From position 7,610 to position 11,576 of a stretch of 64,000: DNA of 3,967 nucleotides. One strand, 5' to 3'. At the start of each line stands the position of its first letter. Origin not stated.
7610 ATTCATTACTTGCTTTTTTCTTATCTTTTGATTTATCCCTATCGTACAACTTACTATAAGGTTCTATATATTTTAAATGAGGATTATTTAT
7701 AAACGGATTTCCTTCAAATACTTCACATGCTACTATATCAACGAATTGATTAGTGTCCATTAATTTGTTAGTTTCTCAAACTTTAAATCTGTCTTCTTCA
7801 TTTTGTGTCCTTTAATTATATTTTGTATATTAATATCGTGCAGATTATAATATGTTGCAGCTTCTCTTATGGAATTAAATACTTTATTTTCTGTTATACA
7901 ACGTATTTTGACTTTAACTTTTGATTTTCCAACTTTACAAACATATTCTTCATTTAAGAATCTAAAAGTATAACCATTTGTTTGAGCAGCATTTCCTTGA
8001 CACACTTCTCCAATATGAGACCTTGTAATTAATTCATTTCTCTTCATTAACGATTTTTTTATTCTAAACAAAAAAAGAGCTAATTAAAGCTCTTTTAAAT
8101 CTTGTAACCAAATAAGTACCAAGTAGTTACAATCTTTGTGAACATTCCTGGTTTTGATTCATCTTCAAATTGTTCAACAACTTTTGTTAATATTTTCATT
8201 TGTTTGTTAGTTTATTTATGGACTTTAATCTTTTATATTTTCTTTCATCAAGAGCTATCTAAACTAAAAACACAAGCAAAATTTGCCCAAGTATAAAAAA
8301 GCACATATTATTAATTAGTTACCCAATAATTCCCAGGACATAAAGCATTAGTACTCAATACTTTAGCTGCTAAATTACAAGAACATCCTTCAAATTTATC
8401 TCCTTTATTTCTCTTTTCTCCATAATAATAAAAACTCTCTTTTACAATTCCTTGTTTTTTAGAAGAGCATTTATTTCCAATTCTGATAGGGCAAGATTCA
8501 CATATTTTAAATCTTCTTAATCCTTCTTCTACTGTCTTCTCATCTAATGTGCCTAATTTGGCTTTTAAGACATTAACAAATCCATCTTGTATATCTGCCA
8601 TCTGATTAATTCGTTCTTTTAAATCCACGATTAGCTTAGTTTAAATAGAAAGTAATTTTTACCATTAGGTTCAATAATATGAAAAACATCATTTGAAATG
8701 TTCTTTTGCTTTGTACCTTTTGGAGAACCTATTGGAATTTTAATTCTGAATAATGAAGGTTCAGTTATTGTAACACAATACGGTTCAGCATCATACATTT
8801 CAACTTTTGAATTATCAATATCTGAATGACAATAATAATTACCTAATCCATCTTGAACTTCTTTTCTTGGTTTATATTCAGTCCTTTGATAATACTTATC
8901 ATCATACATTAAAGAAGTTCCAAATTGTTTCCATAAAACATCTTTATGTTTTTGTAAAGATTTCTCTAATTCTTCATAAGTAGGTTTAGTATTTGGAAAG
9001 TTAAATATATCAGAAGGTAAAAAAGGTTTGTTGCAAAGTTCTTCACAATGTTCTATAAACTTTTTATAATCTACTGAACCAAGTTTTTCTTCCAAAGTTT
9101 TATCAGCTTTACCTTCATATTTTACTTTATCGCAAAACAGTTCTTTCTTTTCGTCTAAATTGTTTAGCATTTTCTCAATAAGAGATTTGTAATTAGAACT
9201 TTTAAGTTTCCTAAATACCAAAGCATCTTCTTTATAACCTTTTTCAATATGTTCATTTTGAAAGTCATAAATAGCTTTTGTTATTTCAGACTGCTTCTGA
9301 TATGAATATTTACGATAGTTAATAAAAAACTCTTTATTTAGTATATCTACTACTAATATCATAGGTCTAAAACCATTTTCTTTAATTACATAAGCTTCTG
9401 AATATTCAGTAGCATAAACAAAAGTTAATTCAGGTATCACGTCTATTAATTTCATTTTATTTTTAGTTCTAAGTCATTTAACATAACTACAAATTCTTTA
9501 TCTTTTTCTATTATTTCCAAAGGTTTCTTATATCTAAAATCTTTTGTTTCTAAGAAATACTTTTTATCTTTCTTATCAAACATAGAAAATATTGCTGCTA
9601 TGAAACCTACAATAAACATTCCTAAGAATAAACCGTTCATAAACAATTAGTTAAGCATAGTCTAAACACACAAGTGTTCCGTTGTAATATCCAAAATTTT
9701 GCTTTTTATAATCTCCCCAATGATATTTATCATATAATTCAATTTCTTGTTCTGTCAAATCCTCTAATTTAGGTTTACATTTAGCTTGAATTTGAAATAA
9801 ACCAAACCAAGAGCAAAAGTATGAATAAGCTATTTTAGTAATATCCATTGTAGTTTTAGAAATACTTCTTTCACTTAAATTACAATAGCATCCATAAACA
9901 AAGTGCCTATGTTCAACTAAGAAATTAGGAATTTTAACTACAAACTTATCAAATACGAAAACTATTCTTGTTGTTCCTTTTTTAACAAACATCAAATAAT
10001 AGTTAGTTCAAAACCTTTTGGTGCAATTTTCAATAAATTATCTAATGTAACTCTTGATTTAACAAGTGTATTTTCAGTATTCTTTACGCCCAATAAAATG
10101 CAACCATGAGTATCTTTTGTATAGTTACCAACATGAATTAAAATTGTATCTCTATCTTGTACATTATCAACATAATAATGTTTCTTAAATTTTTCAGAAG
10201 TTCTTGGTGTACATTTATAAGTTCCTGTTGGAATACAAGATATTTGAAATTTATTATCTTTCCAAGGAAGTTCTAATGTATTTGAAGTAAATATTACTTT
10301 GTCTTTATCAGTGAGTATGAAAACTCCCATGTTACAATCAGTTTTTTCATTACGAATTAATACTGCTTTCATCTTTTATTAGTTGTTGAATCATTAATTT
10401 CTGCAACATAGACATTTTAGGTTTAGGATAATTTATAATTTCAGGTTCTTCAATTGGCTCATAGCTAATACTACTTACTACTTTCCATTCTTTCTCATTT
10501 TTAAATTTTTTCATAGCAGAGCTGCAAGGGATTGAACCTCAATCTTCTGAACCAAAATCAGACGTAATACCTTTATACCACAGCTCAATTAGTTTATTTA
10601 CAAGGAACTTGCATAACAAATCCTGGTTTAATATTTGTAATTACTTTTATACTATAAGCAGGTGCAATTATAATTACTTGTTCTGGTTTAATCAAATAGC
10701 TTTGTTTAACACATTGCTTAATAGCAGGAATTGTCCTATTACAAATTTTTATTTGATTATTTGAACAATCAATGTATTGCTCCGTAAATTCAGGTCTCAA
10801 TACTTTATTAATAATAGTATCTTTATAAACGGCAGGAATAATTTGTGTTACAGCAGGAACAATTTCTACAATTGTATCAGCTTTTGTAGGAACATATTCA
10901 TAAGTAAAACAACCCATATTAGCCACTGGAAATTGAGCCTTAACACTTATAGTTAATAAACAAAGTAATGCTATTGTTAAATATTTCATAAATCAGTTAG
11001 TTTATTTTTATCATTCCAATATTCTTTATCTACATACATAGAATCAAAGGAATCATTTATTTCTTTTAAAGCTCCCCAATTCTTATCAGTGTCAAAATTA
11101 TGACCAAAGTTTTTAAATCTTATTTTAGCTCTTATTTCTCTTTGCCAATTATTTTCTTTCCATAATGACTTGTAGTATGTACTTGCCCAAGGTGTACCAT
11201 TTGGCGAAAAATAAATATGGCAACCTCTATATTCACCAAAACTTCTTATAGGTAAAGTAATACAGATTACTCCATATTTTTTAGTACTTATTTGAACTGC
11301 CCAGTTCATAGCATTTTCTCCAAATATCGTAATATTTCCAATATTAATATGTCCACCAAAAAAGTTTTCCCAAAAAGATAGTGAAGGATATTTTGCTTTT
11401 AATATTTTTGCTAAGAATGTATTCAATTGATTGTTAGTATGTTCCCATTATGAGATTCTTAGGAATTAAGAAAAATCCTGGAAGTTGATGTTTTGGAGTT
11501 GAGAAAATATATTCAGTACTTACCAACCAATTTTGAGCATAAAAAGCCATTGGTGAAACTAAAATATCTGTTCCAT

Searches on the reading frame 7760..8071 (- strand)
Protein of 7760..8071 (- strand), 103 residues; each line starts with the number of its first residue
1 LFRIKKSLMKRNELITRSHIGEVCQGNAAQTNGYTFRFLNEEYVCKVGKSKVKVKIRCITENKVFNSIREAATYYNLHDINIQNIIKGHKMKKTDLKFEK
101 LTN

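Call 70: search_protein_families(library=phrogs, proteins=[window:7760-8071:-], max_evalue=0.001)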
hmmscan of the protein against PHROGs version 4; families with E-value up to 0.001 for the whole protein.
window:7760-8071:- (103 aa): 3 families
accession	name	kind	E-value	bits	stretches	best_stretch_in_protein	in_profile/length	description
phrog_4538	-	unknown function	1.2e-07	32.1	1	46-100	391-446/447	-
phrog_20162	-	DNA, RNA and nucleotide metabolism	3.2e-06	28.4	0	15-42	58-85/88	HNH endonuclease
phrog_1310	-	unknown function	0.00045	21.7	1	44-99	60-117/125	-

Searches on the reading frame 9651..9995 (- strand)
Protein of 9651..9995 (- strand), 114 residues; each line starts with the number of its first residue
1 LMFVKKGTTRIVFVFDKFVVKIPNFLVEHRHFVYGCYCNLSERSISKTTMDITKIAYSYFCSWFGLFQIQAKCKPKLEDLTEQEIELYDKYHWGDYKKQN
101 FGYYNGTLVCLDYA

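Call 12: search_protein_families(library=pfam, proteins=[window:9651-9995:-], max_evalue=10)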
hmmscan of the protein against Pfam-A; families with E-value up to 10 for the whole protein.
window:9651-9995:- (114 aa): 0 families

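Call 70: search_protein_families(library=phrogs, proteins=[window:9651-9995:-], max_evalue=0.001)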
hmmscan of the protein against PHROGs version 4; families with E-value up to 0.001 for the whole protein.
window:9651-9995:- (114 aa): 1 family
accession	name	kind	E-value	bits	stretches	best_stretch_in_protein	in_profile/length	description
phrog_4301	-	unknown function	4.8e-19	69.8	1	4-114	42-167/225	-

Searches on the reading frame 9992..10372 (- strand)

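Call 12: search_protein_families(library=pfam, proteins=[window:9992-10372:-], max_evalue=10)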
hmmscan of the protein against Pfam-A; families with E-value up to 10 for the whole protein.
window:9992-10372:- (126 aa): 3 families
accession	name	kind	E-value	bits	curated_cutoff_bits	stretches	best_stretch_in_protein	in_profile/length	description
PF18925.5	DUF5675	-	4.8e-28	97.7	26.7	1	5-116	2-111/114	Family of unknown function (DUF5675)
PF11589.14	DUF3244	-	0.0082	16.6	25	1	4-53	31-80/96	Domain of unknown function (DUF3244)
PF10908.13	Tlde1_dom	-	0.19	12.6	30.1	1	66-104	66-106/120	Tlde1 domain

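Call 70: search_protein_families(library=phrogs, proteins=[window:9992-10372:-], max_evalue=0.001)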
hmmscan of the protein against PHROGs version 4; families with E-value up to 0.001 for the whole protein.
window:9992-10372:- (126 aa): 1 family
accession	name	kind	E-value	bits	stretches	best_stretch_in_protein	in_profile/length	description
phrog_1501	-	unknown function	4e-29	102.4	1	6-116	7-141/159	-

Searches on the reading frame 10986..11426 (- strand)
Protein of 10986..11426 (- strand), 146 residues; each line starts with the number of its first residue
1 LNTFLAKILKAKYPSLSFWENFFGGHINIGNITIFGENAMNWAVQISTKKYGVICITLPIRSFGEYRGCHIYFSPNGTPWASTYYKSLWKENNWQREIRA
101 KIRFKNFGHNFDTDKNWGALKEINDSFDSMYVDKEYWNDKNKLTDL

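Call 3: search_protein_families(library=pfam, proteins=[window:10986-11426:-], max_evalue=0.01)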
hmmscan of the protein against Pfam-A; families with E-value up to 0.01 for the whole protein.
window:10986-11426:- (146 aa): 0 families

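Call 4: search_protein_families(library=phrogs, proteins=[window:10986-11426:-], max_evalue=0.01)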
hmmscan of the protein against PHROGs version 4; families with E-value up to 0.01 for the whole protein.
window:10986-11426:- (146 aa): 1 family
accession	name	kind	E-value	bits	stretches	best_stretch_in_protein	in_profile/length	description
phrog_32401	-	unknown function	1.5e-10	42.3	1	18-80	64-128/140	-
